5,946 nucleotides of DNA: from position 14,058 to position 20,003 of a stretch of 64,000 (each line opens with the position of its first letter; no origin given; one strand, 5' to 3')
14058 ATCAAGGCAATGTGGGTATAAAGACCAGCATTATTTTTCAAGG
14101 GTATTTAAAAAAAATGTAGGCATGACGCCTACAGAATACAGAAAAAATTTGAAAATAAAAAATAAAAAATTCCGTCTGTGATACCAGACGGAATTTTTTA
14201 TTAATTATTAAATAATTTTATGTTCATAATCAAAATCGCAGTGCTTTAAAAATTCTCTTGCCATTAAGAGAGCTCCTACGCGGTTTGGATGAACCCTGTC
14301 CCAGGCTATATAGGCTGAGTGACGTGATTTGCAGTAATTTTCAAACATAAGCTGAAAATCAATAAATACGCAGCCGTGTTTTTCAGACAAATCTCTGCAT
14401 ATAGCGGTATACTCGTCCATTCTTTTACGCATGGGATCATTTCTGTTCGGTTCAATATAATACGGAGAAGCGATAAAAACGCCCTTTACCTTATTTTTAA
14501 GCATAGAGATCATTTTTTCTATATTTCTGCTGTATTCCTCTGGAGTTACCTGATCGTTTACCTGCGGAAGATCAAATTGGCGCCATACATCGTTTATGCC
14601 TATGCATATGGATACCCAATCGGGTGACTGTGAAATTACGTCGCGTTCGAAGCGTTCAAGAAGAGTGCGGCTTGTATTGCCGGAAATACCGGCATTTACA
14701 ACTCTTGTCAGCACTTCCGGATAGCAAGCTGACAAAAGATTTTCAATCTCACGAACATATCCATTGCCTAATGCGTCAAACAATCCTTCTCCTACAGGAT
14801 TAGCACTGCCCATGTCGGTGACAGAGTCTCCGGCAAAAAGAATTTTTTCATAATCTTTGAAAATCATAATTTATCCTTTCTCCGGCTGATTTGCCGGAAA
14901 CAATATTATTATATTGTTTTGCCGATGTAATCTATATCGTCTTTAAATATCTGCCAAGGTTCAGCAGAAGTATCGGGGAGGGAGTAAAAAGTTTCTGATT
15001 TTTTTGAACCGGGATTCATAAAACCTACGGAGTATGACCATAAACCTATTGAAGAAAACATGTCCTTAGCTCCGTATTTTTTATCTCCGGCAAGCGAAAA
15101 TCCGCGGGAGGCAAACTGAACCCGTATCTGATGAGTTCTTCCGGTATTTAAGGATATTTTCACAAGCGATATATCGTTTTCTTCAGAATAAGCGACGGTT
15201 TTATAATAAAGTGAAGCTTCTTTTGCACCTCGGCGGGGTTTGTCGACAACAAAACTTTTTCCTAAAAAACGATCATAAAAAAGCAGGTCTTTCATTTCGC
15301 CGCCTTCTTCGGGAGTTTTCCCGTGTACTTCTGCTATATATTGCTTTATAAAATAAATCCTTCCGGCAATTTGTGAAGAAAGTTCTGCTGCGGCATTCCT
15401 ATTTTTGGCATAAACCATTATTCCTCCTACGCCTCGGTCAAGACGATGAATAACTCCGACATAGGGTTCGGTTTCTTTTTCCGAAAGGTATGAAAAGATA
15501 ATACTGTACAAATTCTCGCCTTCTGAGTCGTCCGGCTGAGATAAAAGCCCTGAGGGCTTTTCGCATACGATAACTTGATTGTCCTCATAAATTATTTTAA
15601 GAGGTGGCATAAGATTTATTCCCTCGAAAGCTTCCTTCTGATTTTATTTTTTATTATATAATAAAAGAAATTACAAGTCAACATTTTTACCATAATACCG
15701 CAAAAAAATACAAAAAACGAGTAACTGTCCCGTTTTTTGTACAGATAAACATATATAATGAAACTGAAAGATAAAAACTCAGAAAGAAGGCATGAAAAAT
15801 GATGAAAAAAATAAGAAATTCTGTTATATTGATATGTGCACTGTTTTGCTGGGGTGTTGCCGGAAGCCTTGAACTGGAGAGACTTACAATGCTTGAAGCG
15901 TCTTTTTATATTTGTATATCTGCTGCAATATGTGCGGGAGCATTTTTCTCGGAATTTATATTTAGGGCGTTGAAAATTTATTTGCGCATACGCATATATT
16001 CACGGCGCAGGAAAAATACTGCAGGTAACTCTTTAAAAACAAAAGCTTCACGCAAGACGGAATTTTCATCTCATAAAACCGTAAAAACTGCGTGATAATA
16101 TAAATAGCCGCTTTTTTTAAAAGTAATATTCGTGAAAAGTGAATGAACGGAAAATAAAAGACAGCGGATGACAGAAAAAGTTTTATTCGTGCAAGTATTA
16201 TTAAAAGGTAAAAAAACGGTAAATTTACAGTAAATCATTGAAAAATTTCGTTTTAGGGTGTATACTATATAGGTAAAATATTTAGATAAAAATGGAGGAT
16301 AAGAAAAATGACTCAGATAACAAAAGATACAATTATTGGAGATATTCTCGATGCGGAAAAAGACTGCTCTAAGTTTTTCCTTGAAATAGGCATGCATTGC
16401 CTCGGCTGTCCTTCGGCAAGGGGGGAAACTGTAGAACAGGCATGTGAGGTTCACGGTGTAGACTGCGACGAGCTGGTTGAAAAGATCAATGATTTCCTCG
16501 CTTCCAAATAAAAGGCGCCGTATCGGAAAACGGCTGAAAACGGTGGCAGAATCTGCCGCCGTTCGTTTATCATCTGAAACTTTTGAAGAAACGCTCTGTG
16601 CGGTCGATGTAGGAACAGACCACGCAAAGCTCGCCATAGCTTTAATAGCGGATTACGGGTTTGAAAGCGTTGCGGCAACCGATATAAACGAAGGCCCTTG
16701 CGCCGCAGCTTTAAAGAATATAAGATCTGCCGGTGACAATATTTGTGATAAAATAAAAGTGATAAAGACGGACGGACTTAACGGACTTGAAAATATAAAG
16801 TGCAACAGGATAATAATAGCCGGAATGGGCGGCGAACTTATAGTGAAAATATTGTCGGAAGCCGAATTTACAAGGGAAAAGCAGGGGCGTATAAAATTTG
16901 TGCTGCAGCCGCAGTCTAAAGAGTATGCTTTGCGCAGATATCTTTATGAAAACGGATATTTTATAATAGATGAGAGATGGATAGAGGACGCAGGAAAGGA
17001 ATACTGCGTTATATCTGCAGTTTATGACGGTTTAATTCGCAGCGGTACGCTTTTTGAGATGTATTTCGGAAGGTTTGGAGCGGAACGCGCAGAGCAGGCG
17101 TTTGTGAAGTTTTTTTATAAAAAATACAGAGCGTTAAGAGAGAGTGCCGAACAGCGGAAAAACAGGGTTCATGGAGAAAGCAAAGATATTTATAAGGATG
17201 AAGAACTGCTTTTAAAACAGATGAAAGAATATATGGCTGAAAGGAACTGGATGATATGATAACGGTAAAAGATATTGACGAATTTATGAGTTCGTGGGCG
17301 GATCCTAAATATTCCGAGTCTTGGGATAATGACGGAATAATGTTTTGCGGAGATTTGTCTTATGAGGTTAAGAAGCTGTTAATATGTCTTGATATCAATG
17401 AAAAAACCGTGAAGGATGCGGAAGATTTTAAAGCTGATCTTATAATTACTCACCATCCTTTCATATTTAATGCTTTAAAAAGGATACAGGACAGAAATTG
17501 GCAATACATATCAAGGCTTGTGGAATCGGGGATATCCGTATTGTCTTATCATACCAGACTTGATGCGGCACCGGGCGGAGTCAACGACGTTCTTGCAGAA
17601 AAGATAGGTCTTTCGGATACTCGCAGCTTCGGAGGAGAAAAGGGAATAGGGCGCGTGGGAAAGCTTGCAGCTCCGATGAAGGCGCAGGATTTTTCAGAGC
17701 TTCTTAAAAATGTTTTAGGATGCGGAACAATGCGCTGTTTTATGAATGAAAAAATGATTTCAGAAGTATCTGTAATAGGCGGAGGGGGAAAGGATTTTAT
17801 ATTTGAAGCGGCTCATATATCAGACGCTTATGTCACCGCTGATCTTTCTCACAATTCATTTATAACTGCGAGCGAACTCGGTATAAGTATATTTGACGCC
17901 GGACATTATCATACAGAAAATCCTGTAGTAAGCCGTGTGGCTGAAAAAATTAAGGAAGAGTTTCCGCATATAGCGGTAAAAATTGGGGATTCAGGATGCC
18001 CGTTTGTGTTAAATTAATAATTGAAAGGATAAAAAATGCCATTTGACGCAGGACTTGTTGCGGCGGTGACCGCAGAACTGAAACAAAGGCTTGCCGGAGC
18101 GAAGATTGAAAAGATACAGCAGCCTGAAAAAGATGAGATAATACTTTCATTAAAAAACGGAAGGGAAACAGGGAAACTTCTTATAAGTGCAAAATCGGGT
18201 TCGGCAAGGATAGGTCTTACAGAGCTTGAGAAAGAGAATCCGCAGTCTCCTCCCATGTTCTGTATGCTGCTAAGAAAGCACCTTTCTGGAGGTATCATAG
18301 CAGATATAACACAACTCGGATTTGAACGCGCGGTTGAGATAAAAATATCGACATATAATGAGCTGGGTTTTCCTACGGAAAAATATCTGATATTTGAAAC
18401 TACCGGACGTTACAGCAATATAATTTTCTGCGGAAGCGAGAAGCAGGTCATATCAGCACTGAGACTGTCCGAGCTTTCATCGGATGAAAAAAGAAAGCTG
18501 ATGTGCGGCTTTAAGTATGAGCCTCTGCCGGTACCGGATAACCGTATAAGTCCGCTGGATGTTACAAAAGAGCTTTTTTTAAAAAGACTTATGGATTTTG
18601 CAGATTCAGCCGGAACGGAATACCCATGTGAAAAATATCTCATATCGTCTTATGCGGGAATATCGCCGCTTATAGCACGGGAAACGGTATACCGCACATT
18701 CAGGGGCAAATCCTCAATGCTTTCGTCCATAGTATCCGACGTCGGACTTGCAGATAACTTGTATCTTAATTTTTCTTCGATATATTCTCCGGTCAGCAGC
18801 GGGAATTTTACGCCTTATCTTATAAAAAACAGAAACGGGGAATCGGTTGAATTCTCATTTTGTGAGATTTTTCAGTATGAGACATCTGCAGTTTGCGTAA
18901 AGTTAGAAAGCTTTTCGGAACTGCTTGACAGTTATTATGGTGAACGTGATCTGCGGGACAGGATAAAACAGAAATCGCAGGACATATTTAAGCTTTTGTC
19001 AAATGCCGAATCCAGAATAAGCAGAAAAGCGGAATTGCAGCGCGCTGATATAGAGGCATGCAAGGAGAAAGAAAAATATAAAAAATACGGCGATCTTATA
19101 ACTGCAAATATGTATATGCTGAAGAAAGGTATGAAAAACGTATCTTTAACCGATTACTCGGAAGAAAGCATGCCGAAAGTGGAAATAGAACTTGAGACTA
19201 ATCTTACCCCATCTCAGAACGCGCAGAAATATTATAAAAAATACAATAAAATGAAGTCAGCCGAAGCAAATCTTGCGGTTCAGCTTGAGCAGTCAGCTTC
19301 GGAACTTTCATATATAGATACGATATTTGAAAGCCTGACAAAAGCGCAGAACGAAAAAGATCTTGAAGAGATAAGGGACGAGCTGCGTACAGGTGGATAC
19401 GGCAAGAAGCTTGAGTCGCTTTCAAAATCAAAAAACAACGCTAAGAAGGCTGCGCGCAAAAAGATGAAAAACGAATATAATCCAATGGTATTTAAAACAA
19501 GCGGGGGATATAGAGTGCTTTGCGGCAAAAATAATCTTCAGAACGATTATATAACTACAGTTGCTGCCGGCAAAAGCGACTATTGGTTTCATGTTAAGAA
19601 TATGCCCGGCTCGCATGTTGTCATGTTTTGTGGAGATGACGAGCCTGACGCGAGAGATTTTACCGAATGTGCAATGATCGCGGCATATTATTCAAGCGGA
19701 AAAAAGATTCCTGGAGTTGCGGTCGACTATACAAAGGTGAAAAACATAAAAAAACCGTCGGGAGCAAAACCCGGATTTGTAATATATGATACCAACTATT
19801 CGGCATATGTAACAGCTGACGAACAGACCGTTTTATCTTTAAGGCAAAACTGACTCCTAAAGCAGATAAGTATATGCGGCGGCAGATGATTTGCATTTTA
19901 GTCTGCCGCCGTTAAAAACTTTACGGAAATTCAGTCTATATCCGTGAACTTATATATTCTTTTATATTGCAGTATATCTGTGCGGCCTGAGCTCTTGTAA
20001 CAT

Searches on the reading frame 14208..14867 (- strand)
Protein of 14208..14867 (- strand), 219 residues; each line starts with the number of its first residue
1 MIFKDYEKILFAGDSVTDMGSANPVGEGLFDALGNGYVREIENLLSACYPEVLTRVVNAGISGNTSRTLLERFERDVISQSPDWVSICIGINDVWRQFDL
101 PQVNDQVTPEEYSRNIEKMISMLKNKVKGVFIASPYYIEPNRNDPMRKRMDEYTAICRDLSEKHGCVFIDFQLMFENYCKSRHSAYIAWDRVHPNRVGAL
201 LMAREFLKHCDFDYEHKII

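Call 83: search_protein_families(library=pfam, proteins=[window:14208-14867:-], max_evalue=0.0001)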
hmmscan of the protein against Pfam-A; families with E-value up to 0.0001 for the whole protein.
window:14208-14867:- (219 aa): 3 families
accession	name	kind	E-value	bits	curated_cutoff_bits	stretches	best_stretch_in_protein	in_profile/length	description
PF13472.12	Lipase_GDSL_2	-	3.3e-26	93.3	32.9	1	11-198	1-175/178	GDSL-like Lipase/Acylhydrolase family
PF00657.28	Lipase_GDSL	-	9.2e-18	65.6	23.6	1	9-205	1-207/208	GDSL-like Lipase/Acylhydrolase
PF04311.20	DUF459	-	5.6e-06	26.3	27.2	1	71-205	49-193/197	Protein of unknown function (DUF459)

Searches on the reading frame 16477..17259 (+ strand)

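Call 83: search_protein_families(library=pfam, proteins=[window:16477-17259:+], max_evalue=0.0001)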
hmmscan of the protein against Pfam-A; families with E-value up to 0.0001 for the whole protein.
window:16477-17259:+ (260 aa): 2 families
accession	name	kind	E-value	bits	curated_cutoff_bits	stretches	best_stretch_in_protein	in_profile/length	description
PF12847.13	Methyltransf_18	-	1.6e-38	132.5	27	1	35-179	11-151/151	Methyltransferase domain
PF04816.18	TrmK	-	1.1e-37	130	27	1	43-228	2-185/205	tRNA (adenine(22)-N(1))-methyltransferase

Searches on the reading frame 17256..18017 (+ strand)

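Call 83: search_protein_families(library=pfam, proteins=[window:17256-18017:+], max_evalue=0.0001)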
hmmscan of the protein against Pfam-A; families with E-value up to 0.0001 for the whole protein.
window:17256-18017:+ (253 aa): 1 family
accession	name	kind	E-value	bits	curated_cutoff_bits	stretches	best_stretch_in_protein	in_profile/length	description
PF01784.24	DUF34_NIF3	-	2.3e-67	227.8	23.4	1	3-241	2-245/256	Duf34/NIF3 (NGG1p interacting factor 3)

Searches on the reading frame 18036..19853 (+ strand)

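Call 83: search_protein_families(library=pfam, proteins=[window:18036-19853:+], max_evalue=0.0001)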
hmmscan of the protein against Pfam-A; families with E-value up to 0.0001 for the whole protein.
window:18036-19853:+ (605 aa): 3 families
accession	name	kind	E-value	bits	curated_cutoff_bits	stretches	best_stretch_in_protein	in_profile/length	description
PF05833.16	NFACT_N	-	1.7e-125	419.8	31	1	7-467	4-454/456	NFACT N-terminal and middle domains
PF05670.18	NFACT-R_1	-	1e-10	42.5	29.8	1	484-576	3-98/112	NFACT protein RNA binding domain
PF18297.6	NFACT-R_2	-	6.5e-07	29.9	26.9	1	486-572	4-86/104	NFACT protein RNA binding domain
